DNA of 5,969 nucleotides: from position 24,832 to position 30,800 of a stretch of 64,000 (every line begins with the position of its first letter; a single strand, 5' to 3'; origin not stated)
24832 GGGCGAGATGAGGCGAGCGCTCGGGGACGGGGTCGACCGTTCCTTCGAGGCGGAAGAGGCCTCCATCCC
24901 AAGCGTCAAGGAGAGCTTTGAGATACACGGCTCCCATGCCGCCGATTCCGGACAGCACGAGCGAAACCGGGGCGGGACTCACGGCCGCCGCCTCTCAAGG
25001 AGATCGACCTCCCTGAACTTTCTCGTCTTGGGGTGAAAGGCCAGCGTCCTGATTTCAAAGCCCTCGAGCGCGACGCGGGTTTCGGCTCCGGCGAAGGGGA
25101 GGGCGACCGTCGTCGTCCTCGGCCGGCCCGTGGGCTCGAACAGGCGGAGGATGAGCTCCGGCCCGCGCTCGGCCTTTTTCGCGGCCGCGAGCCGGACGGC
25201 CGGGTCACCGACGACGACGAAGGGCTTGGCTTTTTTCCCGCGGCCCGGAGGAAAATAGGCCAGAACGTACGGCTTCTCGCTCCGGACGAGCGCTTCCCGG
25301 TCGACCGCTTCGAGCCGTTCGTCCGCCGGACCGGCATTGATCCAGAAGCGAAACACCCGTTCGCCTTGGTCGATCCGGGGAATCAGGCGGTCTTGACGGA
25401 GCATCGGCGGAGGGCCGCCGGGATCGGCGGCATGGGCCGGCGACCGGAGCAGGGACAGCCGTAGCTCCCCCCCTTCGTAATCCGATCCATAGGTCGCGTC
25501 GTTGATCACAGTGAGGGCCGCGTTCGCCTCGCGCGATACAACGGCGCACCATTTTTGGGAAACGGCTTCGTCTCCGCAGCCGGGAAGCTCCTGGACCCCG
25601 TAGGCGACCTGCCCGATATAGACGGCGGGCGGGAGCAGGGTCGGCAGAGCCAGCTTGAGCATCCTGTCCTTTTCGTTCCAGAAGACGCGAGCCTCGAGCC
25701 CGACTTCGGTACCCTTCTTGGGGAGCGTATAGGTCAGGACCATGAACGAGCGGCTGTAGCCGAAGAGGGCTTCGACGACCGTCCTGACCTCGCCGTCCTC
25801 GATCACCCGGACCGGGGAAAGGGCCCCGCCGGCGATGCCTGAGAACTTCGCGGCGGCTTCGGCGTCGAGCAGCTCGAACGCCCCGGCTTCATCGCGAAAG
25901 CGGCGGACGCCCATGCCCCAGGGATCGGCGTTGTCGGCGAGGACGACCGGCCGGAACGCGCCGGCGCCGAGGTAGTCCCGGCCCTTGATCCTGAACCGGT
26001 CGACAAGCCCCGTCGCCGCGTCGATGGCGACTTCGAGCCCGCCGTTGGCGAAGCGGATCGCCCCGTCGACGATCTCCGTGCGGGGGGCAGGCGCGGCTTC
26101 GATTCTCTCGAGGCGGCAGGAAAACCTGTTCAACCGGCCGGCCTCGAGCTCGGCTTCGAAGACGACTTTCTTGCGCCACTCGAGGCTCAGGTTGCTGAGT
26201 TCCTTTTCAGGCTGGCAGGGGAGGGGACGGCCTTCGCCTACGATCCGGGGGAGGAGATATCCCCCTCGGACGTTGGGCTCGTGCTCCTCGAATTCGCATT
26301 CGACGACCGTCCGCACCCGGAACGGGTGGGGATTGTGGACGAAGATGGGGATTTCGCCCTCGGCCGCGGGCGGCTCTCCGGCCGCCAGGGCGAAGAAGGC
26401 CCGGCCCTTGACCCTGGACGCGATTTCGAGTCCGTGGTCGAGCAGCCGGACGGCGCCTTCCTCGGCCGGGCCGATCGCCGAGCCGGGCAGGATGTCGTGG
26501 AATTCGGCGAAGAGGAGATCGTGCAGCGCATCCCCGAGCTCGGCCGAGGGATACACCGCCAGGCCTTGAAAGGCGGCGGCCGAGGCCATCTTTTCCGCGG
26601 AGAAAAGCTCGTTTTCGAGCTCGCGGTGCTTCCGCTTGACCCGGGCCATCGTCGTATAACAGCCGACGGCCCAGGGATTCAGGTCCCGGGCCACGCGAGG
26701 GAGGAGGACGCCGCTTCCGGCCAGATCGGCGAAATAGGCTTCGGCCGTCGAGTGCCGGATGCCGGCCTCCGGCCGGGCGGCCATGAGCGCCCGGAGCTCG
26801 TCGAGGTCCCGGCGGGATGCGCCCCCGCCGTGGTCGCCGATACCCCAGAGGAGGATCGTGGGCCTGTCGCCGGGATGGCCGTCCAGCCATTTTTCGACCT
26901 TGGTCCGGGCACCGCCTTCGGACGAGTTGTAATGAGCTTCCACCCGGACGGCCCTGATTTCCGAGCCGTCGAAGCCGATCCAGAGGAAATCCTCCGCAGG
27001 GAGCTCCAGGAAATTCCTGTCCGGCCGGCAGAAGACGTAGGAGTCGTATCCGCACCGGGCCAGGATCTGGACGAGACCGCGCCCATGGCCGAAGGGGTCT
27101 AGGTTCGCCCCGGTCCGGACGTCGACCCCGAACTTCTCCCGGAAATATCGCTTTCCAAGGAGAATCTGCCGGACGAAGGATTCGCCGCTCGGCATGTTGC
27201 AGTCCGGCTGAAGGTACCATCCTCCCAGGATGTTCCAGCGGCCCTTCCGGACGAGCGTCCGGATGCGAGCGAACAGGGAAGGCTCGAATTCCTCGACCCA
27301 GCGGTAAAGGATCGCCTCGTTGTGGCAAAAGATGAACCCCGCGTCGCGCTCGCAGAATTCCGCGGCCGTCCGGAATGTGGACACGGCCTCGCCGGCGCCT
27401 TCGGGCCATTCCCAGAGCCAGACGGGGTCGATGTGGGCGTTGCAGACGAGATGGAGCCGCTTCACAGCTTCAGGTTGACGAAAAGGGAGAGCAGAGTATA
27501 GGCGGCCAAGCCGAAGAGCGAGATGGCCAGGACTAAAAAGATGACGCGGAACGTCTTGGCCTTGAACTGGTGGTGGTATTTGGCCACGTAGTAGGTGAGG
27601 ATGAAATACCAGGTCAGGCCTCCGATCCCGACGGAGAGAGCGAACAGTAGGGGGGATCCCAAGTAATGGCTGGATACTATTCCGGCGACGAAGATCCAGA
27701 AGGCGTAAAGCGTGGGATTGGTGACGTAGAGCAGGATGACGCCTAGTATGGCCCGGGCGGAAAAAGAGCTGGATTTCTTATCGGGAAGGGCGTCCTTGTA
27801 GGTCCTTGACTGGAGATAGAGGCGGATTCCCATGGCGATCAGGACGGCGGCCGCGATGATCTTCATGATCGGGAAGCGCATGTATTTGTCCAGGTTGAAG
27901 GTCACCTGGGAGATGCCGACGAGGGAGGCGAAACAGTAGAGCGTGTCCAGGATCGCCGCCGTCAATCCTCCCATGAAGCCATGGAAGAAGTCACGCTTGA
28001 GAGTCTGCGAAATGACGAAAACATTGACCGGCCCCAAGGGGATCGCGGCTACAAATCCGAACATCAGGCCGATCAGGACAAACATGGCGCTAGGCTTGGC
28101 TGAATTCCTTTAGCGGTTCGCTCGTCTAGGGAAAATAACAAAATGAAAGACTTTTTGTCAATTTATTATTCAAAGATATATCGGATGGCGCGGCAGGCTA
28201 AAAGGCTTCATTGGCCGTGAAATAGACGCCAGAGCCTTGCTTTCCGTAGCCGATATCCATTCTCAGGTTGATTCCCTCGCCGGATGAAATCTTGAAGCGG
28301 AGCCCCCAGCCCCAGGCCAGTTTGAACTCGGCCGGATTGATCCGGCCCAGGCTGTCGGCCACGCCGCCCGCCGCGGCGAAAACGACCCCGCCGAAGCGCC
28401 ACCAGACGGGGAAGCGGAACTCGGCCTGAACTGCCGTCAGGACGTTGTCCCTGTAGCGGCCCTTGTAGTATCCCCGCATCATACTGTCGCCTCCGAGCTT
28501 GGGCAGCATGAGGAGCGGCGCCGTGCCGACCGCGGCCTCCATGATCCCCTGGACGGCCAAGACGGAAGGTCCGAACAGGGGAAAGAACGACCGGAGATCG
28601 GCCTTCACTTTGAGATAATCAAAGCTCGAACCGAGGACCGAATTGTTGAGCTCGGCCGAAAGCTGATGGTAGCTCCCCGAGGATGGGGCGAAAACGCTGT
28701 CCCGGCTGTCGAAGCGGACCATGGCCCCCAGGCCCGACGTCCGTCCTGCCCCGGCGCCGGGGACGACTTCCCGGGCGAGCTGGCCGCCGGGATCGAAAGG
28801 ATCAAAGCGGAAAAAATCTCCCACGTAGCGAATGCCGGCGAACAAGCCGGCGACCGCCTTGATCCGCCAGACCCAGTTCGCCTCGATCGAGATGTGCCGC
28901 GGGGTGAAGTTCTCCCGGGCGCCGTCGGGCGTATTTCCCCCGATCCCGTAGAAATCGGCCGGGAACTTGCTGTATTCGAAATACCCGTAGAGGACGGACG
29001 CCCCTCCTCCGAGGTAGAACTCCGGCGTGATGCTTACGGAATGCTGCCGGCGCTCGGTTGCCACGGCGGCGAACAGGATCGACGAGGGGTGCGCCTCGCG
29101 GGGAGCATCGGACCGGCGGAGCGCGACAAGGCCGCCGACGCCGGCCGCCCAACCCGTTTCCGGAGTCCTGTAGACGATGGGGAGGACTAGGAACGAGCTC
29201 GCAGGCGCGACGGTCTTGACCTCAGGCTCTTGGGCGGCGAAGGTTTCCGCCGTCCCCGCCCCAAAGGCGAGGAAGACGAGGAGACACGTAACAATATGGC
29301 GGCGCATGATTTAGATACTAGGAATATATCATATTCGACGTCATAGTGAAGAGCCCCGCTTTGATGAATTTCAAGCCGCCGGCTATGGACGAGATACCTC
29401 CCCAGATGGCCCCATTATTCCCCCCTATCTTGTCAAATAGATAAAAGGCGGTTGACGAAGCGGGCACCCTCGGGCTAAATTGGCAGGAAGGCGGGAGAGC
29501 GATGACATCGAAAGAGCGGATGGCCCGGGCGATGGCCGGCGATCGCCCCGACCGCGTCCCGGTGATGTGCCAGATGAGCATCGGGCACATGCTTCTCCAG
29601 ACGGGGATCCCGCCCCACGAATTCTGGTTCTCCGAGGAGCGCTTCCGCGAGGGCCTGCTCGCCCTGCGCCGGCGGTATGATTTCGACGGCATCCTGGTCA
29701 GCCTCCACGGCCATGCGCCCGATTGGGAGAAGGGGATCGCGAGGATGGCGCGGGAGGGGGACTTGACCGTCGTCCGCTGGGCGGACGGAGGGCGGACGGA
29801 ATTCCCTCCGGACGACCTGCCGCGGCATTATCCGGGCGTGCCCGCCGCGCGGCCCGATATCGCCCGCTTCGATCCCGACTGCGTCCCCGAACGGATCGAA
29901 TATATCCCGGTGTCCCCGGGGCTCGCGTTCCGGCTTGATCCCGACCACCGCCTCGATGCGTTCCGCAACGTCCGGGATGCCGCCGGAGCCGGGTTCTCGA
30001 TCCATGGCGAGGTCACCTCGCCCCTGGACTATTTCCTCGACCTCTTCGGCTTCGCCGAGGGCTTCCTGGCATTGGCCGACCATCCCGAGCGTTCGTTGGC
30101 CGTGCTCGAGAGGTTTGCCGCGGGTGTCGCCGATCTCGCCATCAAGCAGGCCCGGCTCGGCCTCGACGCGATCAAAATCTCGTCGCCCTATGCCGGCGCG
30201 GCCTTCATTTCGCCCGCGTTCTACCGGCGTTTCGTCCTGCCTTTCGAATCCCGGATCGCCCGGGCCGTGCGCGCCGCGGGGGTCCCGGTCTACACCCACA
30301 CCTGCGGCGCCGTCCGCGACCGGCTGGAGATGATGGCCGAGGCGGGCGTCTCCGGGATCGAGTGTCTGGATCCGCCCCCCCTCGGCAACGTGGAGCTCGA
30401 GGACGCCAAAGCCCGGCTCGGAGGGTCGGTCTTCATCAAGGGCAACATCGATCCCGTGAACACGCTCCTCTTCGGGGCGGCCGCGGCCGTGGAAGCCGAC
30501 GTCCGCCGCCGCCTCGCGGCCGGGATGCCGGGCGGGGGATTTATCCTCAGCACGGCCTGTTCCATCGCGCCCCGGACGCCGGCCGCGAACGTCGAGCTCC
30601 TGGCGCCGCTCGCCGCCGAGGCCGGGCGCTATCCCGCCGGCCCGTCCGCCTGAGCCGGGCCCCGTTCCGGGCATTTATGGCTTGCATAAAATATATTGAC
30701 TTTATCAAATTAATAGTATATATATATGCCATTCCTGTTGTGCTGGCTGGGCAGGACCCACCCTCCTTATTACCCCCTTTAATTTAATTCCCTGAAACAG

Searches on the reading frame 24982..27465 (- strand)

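Call 3: search_protein_families(library=pfam, proteins=[window:24982-27465:-], max_evalue=0.1)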
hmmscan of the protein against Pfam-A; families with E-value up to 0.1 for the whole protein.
window:24982-27465:- (828 aa): 5 families
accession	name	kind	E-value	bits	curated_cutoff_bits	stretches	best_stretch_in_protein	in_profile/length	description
PF01074.27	Glyco_hydro_38N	-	1.9e-50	172.2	25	1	4-265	2-269/270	Glycosyl hydrolases family 38 N-terminal domain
PF07748.19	Glyco_hydro_38C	-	3.1e-14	54.2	25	1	474-678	3-202/206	Glycosyl hydrolases family 38 C-terminal domain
PF09261.16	Alpha-mann_mid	-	1.3e-13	51.2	31.1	1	268-349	5-85/96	Alpha mannosidase middle domain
PF17677.7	Glyco_hydro38C2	-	0.0014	19.1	22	1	757-795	2-40/72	Glycosyl hydrolases family 38 C-terminal beta sandwich domain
PF03065.20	Glyco_hydro_57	-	0.034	13.9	21.2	1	53-120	79-147/291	Glycosyl hydrolase family 57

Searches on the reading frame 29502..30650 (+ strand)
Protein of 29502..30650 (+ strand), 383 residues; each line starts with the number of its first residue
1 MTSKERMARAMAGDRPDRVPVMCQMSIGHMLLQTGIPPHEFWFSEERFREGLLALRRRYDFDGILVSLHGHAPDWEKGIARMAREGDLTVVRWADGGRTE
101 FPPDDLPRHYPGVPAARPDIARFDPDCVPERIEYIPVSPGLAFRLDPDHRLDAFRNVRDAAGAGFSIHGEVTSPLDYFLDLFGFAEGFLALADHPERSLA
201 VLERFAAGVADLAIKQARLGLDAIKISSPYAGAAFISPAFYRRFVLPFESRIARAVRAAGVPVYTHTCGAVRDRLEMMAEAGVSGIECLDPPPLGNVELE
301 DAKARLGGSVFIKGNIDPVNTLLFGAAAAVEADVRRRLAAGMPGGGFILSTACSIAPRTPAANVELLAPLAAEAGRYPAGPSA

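Call 3: search_protein_families(library=pfam, proteins=[window:29502-30650:+], max_evalue=0.1)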
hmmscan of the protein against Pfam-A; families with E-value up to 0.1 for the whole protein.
window:29502-30650:+ (383 aa): 1 family
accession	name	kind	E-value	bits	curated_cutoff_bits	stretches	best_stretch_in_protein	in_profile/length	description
PF01208.23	URO-D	-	3.5e-37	128.7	23.9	2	149-368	121-340/346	Uroporphyrinogen decarboxylase (URO-D)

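Call 53: search_protein_families(library=ncbifam, proteins=[window:29502-30650:+], max_evalue=0.001)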
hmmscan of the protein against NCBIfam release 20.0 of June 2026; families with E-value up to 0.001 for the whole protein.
window:29502-30650:+ (383 aa): 5 families
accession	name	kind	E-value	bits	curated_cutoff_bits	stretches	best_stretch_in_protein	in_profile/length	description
NF004889.0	PRK06252.1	subfamily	1.1e-30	106.8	244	1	151-368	125-330/340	methylcobalamin:coenzyme M methyltransferase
TIGR01463.1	mtaA_cmuA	subfamily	2e-28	99.6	235.4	1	151-367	124-331/340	MtaA/CmuA family methyltransferase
NF041608.1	methylcob_mtaseMtbA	equivalog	6.6e-26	91.2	600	1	151-368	125-331/339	methylcobamide:CoM methyltransferase MtbA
NF040654.1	MtaA_Meth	equivalog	7.9e-23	80.9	400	1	151-366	123-327/337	methylcobamide:CoM methyltransferase MtaA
TIGR01464.1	hemE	equivalog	4.9e-12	45.5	302.95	1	192-368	165-333/338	uroporphyrinogen decarboxylase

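Call 61: search_solved_structures(query=window:29502-30650:+, max_evalue=0.01)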
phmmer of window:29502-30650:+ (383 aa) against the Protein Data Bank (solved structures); distinct sequences matched with E-value up to 0.01: 6.
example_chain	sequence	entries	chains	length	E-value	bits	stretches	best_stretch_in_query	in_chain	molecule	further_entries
4ay7_A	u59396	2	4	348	2.2e-13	53.2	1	150-368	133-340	METHYLCOBALAMIN: COENZYME M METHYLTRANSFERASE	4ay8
4wsh_A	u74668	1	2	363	8e-11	44.7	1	184-363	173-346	Uroporphyrinogen decarboxylase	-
6w2o_A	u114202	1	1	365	1.2e-07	34.3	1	191-368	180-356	Uroporphyrinogen decarboxylase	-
1j93_A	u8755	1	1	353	2.6e-07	33.2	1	194-363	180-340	UROPORPHYRINOGEN DECARBOXYLASE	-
4zr8_A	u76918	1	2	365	5.4e-06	28.8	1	139-340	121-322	Uroporphyrinogen decarboxylase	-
3cyv_A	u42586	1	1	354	1.3e-05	27.6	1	194-360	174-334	Uroporphyrinogen decarboxylase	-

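Call 88: search_protein_families(library=padloc, proteins=[window:29502-30650:+], max_evalue=0.01)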
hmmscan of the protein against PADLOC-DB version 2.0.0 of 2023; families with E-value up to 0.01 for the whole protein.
window:29502-30650:+ (383 aa): 0 families
